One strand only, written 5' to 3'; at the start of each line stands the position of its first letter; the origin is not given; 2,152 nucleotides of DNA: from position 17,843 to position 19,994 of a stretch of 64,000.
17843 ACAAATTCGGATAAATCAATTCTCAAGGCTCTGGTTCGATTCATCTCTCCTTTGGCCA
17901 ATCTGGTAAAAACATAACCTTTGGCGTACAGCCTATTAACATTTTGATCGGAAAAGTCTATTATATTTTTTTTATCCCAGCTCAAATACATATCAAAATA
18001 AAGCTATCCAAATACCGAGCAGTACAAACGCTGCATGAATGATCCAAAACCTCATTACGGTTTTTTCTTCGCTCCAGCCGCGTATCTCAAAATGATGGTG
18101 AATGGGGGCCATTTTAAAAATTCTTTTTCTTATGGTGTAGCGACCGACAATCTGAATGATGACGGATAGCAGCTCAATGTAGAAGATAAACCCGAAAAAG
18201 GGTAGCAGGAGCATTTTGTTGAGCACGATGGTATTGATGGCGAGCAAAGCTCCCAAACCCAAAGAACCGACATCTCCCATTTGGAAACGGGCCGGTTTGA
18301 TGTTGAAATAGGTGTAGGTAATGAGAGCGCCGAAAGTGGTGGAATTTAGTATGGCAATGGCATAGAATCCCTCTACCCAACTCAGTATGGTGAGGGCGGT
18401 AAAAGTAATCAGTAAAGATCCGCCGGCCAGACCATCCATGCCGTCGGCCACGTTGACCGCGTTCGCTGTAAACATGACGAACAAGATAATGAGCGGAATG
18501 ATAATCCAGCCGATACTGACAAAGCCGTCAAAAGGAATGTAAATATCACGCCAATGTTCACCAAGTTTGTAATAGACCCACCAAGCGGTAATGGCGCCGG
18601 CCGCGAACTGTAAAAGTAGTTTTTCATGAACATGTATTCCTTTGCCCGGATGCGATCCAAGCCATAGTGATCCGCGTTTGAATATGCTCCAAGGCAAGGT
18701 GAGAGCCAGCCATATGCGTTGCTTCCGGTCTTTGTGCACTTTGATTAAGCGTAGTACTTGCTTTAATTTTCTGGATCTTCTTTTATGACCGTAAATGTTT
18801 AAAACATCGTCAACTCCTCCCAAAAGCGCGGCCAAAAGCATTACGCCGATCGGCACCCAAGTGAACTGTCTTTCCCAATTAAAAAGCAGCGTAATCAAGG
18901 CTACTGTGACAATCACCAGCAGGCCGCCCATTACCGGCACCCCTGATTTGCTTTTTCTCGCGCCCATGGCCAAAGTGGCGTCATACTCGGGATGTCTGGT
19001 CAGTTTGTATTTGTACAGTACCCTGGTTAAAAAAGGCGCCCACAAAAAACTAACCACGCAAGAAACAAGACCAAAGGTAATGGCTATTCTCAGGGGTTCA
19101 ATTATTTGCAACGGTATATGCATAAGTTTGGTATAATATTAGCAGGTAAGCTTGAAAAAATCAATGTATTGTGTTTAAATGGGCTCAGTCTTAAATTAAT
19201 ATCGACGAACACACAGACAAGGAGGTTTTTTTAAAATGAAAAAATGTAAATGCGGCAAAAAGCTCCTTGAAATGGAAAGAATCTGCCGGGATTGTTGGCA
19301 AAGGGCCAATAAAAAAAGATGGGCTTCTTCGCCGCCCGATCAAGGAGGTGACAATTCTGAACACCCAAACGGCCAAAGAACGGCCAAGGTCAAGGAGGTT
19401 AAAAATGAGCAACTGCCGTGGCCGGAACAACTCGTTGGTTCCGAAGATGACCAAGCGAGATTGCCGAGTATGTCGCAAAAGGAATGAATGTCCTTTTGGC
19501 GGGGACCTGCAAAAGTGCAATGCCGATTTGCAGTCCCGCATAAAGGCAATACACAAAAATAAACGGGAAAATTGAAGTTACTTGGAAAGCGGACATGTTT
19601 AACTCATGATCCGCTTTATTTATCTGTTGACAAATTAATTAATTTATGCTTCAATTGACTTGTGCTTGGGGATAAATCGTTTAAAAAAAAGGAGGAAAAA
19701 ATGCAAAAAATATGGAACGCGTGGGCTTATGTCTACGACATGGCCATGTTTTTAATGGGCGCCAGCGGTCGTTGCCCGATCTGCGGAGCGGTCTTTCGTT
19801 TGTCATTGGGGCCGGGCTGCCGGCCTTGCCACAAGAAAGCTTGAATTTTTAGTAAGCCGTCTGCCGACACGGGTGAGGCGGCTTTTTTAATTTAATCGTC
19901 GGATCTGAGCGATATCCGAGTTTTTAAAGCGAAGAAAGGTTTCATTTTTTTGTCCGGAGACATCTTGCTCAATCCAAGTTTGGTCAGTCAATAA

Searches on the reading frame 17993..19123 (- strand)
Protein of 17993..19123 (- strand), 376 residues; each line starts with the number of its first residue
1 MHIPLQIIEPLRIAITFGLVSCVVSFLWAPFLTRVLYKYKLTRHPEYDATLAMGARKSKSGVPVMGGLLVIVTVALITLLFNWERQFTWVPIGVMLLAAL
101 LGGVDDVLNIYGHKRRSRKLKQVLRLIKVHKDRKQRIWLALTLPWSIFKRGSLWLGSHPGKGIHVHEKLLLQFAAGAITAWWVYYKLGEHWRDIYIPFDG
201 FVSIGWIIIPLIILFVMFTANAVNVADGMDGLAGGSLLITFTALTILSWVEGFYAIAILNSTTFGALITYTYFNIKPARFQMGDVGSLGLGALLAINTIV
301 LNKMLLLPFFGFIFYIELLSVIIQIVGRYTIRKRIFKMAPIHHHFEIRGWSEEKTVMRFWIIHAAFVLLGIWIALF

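Call 3: search_protein_families(library=pfam, proteins=[window:17993-19123:-], max_evalue=0.1)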
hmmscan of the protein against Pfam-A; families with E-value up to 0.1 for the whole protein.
window:17993-19123:- (376 aa): 2 families
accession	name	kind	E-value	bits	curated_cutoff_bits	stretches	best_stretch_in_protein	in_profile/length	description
PF00953.26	Glycos_transf_4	-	3.1e-25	89.4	27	1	162-301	22-159/160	Glycosyl transferase family 4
PF13829.11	DUF4191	-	0.0098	15.7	30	1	52-98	16-62/219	Domain of unknown function (DUF4191)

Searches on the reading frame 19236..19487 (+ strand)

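Call 3: search_protein_families(library=pfam, proteins=[window:19236-19487:+], max_evalue=0.1)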
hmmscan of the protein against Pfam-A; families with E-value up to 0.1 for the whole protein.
window:19236-19487:+ (83 aa): 1 family
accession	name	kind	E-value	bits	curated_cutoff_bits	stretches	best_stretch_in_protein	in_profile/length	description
PF06821.19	Ser_hydrolase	-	0.012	16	22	1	41-75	95-129/172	Serine hydrolase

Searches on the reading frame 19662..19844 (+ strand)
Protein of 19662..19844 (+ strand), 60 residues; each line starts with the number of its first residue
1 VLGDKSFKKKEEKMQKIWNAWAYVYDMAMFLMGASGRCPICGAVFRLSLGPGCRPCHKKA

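Call 3: search_protein_families(library=pfam, proteins=[window:19662-19844:+], max_evalue=0.1)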
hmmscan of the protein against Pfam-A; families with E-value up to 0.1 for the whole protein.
window:19662-19844:+ (60 aa): 1 family
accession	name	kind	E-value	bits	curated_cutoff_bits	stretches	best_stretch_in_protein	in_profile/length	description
PF23475.1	zf-Tbcl_FmdE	-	0.00017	21.4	23.2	1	32-57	4-29/35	FmdE treble clef zinc finger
